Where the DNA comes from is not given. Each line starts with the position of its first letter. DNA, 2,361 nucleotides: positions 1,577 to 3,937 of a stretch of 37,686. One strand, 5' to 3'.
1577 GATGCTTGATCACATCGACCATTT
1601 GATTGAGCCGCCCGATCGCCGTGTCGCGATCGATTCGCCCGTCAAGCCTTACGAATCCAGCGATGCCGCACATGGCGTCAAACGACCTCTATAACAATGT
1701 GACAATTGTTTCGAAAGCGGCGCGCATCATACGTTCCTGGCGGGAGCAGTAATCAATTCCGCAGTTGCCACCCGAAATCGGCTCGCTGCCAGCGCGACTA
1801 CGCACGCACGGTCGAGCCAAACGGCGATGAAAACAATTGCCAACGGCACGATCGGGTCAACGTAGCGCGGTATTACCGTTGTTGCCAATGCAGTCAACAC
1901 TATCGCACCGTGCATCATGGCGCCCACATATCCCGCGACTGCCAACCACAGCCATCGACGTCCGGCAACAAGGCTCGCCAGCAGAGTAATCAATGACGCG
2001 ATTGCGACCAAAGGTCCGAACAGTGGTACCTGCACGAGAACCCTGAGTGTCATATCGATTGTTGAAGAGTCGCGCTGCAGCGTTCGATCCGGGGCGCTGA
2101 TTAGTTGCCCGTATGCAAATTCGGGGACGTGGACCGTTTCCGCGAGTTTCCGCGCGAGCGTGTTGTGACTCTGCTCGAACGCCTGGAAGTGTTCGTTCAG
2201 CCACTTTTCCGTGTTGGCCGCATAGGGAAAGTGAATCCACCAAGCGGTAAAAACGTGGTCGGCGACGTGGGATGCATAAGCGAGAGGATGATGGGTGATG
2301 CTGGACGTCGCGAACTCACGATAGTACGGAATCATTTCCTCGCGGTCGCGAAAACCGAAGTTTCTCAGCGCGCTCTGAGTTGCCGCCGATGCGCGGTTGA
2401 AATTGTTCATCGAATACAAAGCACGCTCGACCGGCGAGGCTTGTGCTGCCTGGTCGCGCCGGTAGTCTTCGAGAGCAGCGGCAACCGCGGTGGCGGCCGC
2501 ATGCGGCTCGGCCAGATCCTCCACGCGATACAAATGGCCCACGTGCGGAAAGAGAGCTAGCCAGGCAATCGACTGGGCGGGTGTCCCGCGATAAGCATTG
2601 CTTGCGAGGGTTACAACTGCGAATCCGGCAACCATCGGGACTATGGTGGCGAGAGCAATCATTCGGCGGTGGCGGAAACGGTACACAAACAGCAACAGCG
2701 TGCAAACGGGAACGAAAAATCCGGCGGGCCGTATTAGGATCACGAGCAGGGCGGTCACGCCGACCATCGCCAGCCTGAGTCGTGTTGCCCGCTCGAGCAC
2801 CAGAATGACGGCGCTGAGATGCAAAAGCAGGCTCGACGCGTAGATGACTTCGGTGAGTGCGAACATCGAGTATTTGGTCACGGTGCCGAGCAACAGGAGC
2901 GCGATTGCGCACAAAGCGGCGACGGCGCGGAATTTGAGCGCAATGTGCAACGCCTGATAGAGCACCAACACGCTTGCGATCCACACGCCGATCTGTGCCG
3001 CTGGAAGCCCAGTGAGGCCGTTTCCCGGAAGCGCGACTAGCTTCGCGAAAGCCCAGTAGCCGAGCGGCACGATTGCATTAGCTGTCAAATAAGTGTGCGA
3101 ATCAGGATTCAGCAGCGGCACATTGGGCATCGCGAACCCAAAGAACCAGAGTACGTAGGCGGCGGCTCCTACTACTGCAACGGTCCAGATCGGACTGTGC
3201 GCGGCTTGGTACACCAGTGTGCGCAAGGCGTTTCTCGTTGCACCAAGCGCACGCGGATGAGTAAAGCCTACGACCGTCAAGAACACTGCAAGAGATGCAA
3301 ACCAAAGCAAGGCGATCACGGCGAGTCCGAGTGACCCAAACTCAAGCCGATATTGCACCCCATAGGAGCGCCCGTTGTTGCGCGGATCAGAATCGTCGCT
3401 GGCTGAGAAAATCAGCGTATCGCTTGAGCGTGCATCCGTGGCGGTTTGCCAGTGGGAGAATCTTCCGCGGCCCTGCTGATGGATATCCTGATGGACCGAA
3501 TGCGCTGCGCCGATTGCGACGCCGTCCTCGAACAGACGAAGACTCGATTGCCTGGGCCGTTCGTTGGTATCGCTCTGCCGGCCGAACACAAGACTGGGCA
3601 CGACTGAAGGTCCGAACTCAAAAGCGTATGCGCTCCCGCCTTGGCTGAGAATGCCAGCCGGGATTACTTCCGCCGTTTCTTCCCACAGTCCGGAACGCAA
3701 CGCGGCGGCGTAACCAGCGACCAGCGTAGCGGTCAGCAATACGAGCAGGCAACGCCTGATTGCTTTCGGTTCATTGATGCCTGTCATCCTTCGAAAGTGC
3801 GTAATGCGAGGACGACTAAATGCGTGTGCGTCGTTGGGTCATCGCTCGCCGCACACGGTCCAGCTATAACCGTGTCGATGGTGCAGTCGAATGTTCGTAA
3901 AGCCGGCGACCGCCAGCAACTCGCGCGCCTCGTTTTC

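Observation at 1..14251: Twelve-gene co-directional envelope-modification operon with no polymerase, exporter or ligase: candidate undescribed periplasmic decoration system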

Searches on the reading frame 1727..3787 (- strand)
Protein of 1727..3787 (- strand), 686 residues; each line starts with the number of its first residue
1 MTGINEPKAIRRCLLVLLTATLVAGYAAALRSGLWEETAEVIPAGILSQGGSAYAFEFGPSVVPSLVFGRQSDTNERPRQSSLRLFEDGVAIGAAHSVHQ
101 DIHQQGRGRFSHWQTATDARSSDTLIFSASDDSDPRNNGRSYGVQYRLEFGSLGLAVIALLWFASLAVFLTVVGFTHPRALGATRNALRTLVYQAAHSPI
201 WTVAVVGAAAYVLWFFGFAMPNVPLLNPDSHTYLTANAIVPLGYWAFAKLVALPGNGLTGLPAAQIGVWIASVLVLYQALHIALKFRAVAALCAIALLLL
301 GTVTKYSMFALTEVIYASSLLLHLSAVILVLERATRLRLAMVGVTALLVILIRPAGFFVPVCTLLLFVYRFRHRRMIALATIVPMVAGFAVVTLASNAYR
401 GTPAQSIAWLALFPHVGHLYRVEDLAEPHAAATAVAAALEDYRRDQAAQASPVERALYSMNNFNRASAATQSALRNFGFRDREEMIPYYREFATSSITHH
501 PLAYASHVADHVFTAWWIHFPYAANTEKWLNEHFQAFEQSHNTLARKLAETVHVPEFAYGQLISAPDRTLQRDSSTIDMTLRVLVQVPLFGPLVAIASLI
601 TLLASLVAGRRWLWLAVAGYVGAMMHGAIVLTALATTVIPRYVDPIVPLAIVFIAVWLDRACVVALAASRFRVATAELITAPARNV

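Call 6: search_protein_families(library=pfam, proteins=[window:1727-3787:-], max_evalue=0.01)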
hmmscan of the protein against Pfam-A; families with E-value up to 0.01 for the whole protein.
window:1727-3787:- (686 aa): 0 families

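Call 9: search_protein_families(library=ncbifam, proteins=[window:1727-3787:-], max_evalue=0.001)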
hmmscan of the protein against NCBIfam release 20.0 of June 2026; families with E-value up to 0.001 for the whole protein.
window:1727-3787:- (686 aa): 0 families

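Call 10: find_encoding_contigs(protein=window:1727-3787:-, flank=10000, max_places=6)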
Protein window:1727-3787:- (686 aa): 1 contig read that carries it; 1 place shown.
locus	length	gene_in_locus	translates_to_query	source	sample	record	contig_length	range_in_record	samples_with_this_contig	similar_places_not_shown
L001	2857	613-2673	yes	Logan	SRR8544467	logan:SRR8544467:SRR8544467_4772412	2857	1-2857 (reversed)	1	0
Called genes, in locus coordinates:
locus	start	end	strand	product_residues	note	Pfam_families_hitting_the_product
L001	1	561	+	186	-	?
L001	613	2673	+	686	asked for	-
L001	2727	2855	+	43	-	?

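Call 11: find_homologous_proteins(query=window:1727-3787:-)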
Query window:1727-3787:- (686 aa): 9 proteins with E <= 0.001 among 8000 candidates.
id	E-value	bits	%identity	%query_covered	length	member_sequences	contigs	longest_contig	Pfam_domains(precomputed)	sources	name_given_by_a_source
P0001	0.0e+0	1504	100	100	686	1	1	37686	-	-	-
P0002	0.0e+0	1341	90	100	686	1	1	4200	-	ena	-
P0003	0.0e+0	1105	76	97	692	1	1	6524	-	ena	-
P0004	5.2e-235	800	61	88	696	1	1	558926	-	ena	-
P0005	6.7e-171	588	70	57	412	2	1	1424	-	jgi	-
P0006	5.6e-146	506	43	92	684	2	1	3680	-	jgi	-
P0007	7.5e-12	63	43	16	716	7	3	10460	-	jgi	jgi:hypothetical protein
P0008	1.4e-9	55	52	11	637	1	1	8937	-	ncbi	-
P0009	3.0e-9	54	38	19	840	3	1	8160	-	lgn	-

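Call 12: find_encoding_contigs(protein=P0004, flank=10000, max_places=3)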
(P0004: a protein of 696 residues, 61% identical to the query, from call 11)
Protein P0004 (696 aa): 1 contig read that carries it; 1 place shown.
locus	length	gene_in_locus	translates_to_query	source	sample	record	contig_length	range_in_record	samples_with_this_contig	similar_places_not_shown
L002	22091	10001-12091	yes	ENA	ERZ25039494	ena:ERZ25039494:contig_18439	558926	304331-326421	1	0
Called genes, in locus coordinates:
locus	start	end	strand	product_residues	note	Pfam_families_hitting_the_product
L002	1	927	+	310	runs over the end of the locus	PF03706:LPG_synthase_TM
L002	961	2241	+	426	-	PF13641:Glyco_tranf_2_3, PF00535:Glycos_transf_2, PF10111:Glyco_tranf_2_2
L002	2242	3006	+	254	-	PF13489:Methyltransf_23, PF08241:Methyltransf_11, PF08242:Methyltransf_12 (faint)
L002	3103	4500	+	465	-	PF03062:MBOAT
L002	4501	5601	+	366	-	-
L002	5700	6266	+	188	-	PF13489:Methyltransf_23, PF08241:Methyltransf_11, PF08242:Methyltransf_12 (weak), PF13649:Methyltransf_25, PF01209:Ubie_methyltran, PF13847:Methyltransf_31 (weak)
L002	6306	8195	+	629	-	PF13522:GATase_6, PF13537:GATase_7, PF00733:Asn_synthase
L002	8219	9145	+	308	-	PF13641:Glyco_tranf_2_3 (weak), PF00535:Glycos_transf_2, PF10111:Glyco_tranf_2_2 (weak)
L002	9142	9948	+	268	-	PF13489:Methyltransf_23, PF08003:Methyltransf_9, PF13847:Methyltransf_31 (weak), PF08241:Methyltransf_11, PF08242:Methyltransf_12, PF13649:Methyltransf_25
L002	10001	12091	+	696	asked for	-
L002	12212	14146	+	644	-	PF13522:GATase_6, PF12481:DUF3700, PF13537:GATase_7, PF00733:Asn_synthase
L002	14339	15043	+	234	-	PF01061:ABC2_membrane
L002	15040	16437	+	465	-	PF03308:MeaB (faint), PF00005:ABC_tran, PF13304:AAA_21 (faint), PF14524:Wzt_C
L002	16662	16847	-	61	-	-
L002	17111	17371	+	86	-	-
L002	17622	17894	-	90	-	-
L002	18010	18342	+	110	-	-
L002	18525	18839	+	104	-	-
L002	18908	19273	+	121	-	PF00534:Glycos_transf_1, PF13692:Glyco_trans_1_4 (weak)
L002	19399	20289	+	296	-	PF13489:Methyltransf_23, PF06325:PrmA (weak), PF08241:Methyltransf_11 (weak), PF08242:Methyltransf_12, PF13649:Methyltransf_25, PF13847:Methyltransf_31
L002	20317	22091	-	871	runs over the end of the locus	-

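Call 13: find_encoding_contigs(protein=P0003, flank=10000, max_places=3)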
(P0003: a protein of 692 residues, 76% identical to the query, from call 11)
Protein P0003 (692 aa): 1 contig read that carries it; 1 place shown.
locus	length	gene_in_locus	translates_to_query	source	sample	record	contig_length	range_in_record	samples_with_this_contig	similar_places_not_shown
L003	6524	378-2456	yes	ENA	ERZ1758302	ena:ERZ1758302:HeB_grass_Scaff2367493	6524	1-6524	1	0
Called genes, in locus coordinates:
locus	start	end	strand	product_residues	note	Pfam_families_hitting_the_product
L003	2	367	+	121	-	?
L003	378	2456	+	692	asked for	-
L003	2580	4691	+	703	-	PF00884:Sulfatase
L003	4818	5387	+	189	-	PF00398:RrnaAD (weak), PF05175:MTS (weak), PF13649:Methyltransf_25, PF08242:Methyltransf_12 (weak)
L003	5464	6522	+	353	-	?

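Call 16: search_protein_families(library=pfam, proteins=[L002:14339-15043:+, L002:15040-16437:+, L002:16542-17228:+, L002:17111-17371:+, L002:17673-18119:+, L002:18010-18342:+, L002:18399-18839:+, L002:18809-19273:+, L002:19399-20289:+, L002:20317-22083:-], max_evalue=0.01)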
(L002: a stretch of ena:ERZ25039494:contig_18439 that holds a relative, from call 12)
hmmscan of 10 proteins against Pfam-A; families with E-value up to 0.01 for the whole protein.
L002:14339-15043:+ (234 aa): 1 family
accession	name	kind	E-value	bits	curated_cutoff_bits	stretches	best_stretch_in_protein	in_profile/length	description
PF01061.29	ABC2_membrane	-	1.6e-10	41.3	26.9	1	3-186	23-202/211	ABC-2 type transporter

L002:15040-16437:+ (465 aa): 7 families
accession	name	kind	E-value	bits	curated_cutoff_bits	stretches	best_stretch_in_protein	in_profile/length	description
PF00005.33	ABC_tran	-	1.6e-24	87.5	25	1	57-189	1-136/137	ABC transporter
PF14524.12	Wzt_C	-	5.3e-12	46.4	30.4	1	307-447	5-133/143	Wzt C-terminal domain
PF13304.12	AAA_21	-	4.2e-06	27.5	27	0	70-87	2-19/304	AAA domain, putative AbiEii toxin, Type IV TA system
PF03308.22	MeaB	-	1.1e-05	25.1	23.1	1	43-98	9-64/273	Methylmalonyl Co-A mutase-associated GTPase MeaB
PF13555.12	AAA_29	-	0.00027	21.1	27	1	63-101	18-55/61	P-loop containing region of AAA domain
PF13476.12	AAA_23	-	0.00053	21.1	27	1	60-94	13-46/201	AAA domain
PF13401.12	AAA_22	-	0.0043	17.8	27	1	72-190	10-95/130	AAA domain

L002:16542-17228:+ (228 aa): 0 families

L002:17111-17371:+ (86 aa): 0 families

L002:17673-18119:+ (148 aa): 0 families

L002:18010-18342:+ (110 aa): 0 families

L002:18399-18839:+ (146 aa): 3 families
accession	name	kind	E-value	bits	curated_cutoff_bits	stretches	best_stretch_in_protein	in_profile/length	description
PF13439.12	Glyco_transf_4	-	1.5e-08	35.3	28.5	1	16-126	53-167/170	Glycosyltransferase Family 4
PF13579.12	Glyco_trans_4_4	-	4.1e-06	27.6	29.7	1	25-124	61-158/158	Glycosyl transferase 4-like domain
PF13477.12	Glyco_trans_4_2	-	0.0013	19.3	23.4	1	22-99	61-139/139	Glycosyl transferase 4-like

L002:18809-19273:+ (154 aa): 2 families
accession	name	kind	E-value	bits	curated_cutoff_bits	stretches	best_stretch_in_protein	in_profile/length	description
PF00534.26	Glycos_transf_1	-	1.3e-08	35.1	26.4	1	29-103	31-108/172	Glycosyl transferases group 1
PF13692.12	Glyco_trans_1_4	-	2.6e-08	34.7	27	1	27-104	16-93/142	Glycosyl transferases group 1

L002:19399-20289:+ (296 aa): 7 families
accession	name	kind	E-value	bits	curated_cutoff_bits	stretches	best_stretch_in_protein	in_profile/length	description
PF13489.12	Methyltransf_23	-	6.9e-11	42.6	27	1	39-193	11-133/164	Methyltransferase domain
PF08242.18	Methyltransf_12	-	4.9e-09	37.3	30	1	55-153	1-98/98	Methyltransferase domain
PF13649.12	Methyltransf_25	-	5.2e-09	37.1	27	1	55-151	2-97/97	Methyltransferase domain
PF13847.12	Methyltransf_31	-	4.7e-08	33.3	27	1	51-161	4-115/145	Methyltransferase domain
PF08241.18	Methyltransf_11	-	6.7e-07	30.3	21.2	1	55-155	1-95/95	Methyltransferase domain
PF06325.19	PrmA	-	1.4e-06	28.5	22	1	50-90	161-201/296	Ribosomal protein L11 methyltransferase (PrmA)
PF05175.20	MTS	-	0.00058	20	23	1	28-112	11-93/170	Methyltransferase small domain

L002:20317-22083:- (588 aa): 0 families

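Call 18: find_related_loci(query=A1, collection=genome_contigs, flank=10000)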
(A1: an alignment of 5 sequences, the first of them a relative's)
Query A1 (686 aa) in genome_contigs; peptide patterns used: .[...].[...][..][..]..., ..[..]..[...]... (x = any residue, [..] = any of these).
513 stretches matched a pattern; 392 encode a relative of the query (tblastn E <= 1e-3); the best 80 are kept; 79 distinct loci.
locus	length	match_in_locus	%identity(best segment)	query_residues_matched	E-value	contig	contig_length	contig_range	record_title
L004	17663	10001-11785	29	72-685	1e-43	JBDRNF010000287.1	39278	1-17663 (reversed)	MAG: Pseudomonadota bacterium isolate MEGAHIT-group-1.874 k141_9599854, whole genome shotgun sequence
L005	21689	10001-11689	29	76-659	5e-42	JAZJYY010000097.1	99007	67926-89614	MAG: Pseudomonadota bacterium isolate ADI_H2L1_1_122_18_3-bin002 ADIH2L11_B002_0_000000000097, whole genome shotgun sequ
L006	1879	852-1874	30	11-357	1e-26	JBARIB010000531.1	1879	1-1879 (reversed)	MAG: Stellaceae bacterium isolate MFD06455_ilm_asm_bin7 k127_57707, whole genome shotgun sequence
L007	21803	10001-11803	29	32-652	6e-51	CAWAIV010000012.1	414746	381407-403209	MAG: uncultured proteobacterium isolate MFD02416.bin.2.32 genome assembly, contig: contig_68948, whole genome shotgun se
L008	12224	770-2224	25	40-516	3e-23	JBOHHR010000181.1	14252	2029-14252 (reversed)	MAG: Gammaproteobacteria bacterium isolate M3-S_metawrap_bin.19 k127_1454140, whole genome shotgun sequence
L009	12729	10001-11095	29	5-376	3e-23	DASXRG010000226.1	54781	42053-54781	MAG TPA_asm: Candidatus Binatia bacterium isolate SMAG_U4633 k141_1572714, whole genome shotgun sequence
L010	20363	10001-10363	41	5-142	3e-22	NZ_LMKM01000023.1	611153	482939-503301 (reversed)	Pedobacter sp. Leaf216 contig_3, whole genome shotgun sequence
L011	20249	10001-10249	48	46-144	2e-20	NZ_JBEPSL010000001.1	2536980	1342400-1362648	Pedobacter africanus strain 2990 Ga0501451_01, whole genome shotgun sequence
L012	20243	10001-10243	49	45-142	7e-20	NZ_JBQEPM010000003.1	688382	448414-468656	Pedobacter sp. 22163 scaffold3, whole genome shotgun sequence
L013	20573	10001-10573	47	38-142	2e-19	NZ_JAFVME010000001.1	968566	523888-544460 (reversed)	Pedobacter sp. B4-66 contig1, whole genome shotgun sequence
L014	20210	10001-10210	53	65-142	7e-19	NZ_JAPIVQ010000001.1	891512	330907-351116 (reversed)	Pedobacter sp. PLR pedobacter_sp._PLR_contig_1, whole genome shotgun sequence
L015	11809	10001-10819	47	52-142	3e-18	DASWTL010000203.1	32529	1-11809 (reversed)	MAG TPA_asm: Sphingobacteriaceae bacterium isolate SMAG_U3574 k141_109923, whole genome shotgun sequence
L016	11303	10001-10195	52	73-145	4e-18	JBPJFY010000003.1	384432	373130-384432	Oleiphilaceae bacterium G1-8 NODE_3_length_384432_cov_37.5978, whole genome shotgun sequence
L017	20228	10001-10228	47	52-142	4e-18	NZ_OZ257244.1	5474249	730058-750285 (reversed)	MAG: Pedobacter sp. isolate a110aac5-dd13-4229-911f-3d7ee166719d chromosome 1, complete sequence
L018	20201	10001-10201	53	68-142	5e-18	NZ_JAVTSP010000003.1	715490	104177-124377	Pedobacter frigoris strain DE_0497 contig_0003, whole genome shotgun sequence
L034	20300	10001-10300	38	38-145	9e-17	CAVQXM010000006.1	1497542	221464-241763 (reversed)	MAG: uncultured Alphaproteobacteria bacterium isolate MFD10113.bin.2.204 genome assembly, contig: contig_7432, whole gen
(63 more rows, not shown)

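Call 25: search_protein_families(library=pfam, proteins=[L010:3549-4649:+, L010:4670-6511:+, L010:6513-7409:+, L010:7418-8500:+, L010:8543-9703:+, L010:9926-11332:+, L010:11411-12565:+, L010:12619-13422:+, L010:13434-14405:+, L010:14935-15972:+], max_evalue=0.001)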
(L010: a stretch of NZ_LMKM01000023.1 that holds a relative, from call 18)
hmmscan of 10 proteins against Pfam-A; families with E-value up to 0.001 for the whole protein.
L010:3549-4649:+ (366 aa): 5 families
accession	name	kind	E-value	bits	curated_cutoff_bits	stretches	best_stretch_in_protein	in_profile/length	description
PF00534.26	Glycos_transf_1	-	1.1e-29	103.6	26.4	1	192-350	8-171/172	Glycosyl transferases group 1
PF13692.12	Glyco_trans_1_4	-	9.1e-26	91.2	27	1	201-333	3-139/142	Glycosyl transferases group 1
PF13439.12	Glyco_transf_4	-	8.6e-12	45.8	28.5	1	28-184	2-166/170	Glycosyltransferase Family 4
PF13579.12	Glyco_trans_4_4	-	2e-09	38.4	29.7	1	28-182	1-157/158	Glycosyl transferase 4-like domain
PF20706.3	GT4-conflict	-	1.1e-06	28.3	26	1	194-312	190-323/385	Family 4 Glycosyltransferase in conflict systems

L010:4670-6511:+ (613 aa): 6 families
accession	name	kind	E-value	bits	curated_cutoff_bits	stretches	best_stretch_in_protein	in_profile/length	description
PF00733.27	Asn_synthase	-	1.4e-93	314.8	21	1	237-599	3-353/354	Asparagine synthase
PF13537.11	GATase_7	-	1.2e-40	138.8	25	1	43-159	1-121/123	Glutamine amidotransferase domain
PF13522.11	GATase_6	-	1.6e-40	138.5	27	1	28-154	1-129/130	Glutamine amidotransferase domain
PF06508.19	QueC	-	1.8e-07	31.3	22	1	256-313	4-61/210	Queuosine biosynthesis protein QueC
PF02540.23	NAD_synthase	-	2.4e-05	24.1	21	1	235-313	4-82/242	NAD synthase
PF12481.13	DUF3700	-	8e-05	22.6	27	1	109-144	125-160/228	Aluminium induced protein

L010:6513-7409:+ (298 aa): 1 family
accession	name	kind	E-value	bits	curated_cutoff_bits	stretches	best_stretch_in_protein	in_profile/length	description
PF24793.1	GINT1_N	-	2.7e-27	96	27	1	49-247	58-262/304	Glucosamine inositolphosphorylceramide transferase 1, N-terminal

L010:7418-8500:+ (360 aa): 2 families
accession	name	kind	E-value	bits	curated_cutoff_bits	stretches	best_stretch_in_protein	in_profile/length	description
PF00534.26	Glycos_transf_1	-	7.3e-28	97.7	26.4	1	189-330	14-160/172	Glycosyl transferases group 1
PF13692.12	Glyco_trans_1_4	-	1.1e-24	87.7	27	1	193-325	4-140/142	Glycosyl transferases group 1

L010:8543-9703:+ (386 aa): 7 families
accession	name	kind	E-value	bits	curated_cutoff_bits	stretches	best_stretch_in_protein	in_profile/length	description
PF01370.27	Epimerase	-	8.6e-57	192.7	20.9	1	30-280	1-231/240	NAD dependent epimerase/dehydratase family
PF16363.11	GDP_Man_Dehyd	-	3.4e-52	178.4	27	1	31-366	1-331/332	GDP-mannose 4,6 dehydratase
PF01073.25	3Beta_HSD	-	1.9e-17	63.7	22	1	31-275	1-230/280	3-beta hydroxysteroid dehydrogenase/isomerase family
PF04321.23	RmlD_sub_bind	-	6.9e-16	58.6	27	1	28-280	1-203/287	RmlD substrate binding domain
PF02719.21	Polysacc_synt_2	-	2.9e-11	43.5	20.2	1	30-264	1-207/293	Polysaccharide biosynthesis protein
PF07993.18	NAD_binding_4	-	7.3e-06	25.7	20.1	1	32-264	1-252/258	Male sterility protein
PF00106.31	adh_short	-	0.00084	19.3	26.6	0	30-65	3-38/195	short chain dehydrogenase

L010:9926-11332:+ (468 aa): 1 family
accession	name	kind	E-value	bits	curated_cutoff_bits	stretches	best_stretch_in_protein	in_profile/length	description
PF00544.25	Pectate_lyase_4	-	8.1e-29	101.2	24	1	227-397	28-209/211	Pectate lyase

L010:11411-12565:+ (384 aa): 3 families
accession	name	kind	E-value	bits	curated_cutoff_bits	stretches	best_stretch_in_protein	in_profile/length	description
PF13692.12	Glyco_trans_1_4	-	2.5e-24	86.6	27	1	204-348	3-142/142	Glycosyl transferases group 1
PF00534.26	Glycos_transf_1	-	1.9e-22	80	26.4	1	200-359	13-169/172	Glycosyl transferases group 1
PF13477.12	Glyco_trans_4_2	-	1.8e-07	31.8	23.4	1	25-150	15-130/139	Glycosyl transferase 4-like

L010:12619-13422:+ (267 aa): 1 family
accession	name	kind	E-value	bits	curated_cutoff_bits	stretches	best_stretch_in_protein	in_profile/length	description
PF05721.19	PhyH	-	4.4e-17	63.5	22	1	20-204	2-213/213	Phytanoyl-CoA dioxygenase (PhyH)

L010:13434-14405:+ (323 aa): 0 families

L010:14935-15972:+ (345 aa): 1 family
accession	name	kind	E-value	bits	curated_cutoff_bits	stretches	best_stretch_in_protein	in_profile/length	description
PF13480.13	Acetyltransf_6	-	5.5e-08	33.5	22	1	153-284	3-138/143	Acetyltransferase (GNAT) domain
